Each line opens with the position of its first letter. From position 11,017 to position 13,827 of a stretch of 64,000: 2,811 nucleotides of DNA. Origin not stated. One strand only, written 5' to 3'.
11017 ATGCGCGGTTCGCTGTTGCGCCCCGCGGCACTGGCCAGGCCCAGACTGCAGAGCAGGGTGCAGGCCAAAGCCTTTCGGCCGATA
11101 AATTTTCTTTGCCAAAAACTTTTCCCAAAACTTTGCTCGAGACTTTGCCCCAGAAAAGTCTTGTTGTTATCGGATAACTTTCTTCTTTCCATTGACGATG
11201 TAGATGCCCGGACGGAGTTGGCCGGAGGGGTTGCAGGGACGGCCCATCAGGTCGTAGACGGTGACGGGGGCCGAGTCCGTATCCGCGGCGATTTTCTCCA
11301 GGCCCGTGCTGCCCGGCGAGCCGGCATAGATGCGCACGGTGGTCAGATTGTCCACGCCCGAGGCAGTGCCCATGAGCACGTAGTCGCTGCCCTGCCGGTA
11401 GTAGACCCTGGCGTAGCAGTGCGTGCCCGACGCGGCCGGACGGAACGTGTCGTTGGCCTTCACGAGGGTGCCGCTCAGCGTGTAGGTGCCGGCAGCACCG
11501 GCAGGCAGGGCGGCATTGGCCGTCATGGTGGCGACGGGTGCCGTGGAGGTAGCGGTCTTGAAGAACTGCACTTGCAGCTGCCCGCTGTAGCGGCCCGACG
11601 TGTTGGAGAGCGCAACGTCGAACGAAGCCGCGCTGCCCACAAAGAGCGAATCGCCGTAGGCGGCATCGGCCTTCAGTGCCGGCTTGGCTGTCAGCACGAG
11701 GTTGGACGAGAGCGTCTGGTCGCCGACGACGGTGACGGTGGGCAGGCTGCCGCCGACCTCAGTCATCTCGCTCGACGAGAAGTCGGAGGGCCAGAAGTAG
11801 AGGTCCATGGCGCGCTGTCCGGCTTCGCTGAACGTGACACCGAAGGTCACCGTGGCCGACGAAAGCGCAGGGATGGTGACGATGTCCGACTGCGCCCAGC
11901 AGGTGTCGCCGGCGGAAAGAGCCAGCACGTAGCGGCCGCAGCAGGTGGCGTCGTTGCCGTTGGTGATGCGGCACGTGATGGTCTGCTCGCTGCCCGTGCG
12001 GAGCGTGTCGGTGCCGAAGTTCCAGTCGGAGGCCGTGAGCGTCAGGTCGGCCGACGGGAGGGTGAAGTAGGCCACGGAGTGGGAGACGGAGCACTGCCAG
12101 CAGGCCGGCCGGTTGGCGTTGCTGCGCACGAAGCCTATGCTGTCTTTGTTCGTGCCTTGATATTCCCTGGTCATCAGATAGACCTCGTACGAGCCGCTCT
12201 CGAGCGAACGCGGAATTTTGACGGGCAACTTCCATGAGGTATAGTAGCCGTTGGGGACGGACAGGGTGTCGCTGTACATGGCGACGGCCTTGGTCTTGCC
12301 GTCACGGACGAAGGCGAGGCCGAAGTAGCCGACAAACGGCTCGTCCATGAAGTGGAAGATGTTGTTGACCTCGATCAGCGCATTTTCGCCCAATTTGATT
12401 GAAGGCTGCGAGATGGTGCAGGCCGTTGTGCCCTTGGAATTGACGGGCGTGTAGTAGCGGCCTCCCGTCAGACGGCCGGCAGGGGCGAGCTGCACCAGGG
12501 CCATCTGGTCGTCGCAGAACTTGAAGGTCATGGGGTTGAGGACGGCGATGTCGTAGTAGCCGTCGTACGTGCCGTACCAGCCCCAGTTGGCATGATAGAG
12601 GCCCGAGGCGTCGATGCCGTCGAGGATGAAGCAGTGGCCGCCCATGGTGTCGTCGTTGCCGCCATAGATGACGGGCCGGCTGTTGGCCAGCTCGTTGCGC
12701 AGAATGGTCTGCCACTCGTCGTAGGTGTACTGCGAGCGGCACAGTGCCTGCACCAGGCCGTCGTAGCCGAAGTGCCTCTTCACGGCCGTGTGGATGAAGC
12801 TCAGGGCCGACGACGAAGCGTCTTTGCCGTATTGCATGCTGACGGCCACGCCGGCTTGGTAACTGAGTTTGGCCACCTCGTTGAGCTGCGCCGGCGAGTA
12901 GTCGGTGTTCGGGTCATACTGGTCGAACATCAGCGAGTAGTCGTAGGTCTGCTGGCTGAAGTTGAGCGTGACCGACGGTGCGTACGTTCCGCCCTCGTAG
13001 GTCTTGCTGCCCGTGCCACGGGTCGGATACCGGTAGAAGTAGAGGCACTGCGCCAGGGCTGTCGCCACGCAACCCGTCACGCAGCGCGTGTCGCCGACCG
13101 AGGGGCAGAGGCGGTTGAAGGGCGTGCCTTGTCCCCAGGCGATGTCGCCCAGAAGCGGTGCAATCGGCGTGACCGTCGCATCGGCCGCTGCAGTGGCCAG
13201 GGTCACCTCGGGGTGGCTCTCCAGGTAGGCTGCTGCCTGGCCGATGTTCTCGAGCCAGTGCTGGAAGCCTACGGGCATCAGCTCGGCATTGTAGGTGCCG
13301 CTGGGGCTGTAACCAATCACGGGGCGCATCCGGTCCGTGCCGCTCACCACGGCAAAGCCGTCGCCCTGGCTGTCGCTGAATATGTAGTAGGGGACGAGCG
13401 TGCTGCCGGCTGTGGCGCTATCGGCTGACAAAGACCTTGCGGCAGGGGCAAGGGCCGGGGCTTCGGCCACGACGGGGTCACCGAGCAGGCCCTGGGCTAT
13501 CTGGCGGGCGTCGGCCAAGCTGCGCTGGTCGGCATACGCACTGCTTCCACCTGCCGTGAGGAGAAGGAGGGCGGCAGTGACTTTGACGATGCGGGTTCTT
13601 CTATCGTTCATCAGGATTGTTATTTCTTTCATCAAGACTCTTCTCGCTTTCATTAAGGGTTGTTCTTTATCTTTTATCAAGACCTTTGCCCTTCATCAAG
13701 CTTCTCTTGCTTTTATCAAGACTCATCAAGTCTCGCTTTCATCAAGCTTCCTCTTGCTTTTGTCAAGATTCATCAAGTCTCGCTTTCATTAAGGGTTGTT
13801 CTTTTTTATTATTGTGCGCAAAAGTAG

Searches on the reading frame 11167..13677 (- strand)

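Call 20: search_protein_families(library=pfam, proteins=[window:11167-13677:-], max_evalue=0.01)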
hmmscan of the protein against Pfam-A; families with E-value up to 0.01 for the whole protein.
window:11167-13677:- (836 aa): 2 families
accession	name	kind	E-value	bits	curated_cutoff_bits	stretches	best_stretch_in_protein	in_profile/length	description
PF01640.23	Peptidase_C10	-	1.2e-62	212.1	26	1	181-375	1-194/194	Peptidase C10 family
PF13734.11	Inhibitor_I69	-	1e-18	68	25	1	49-147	1-96/98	Spi protease inhibitor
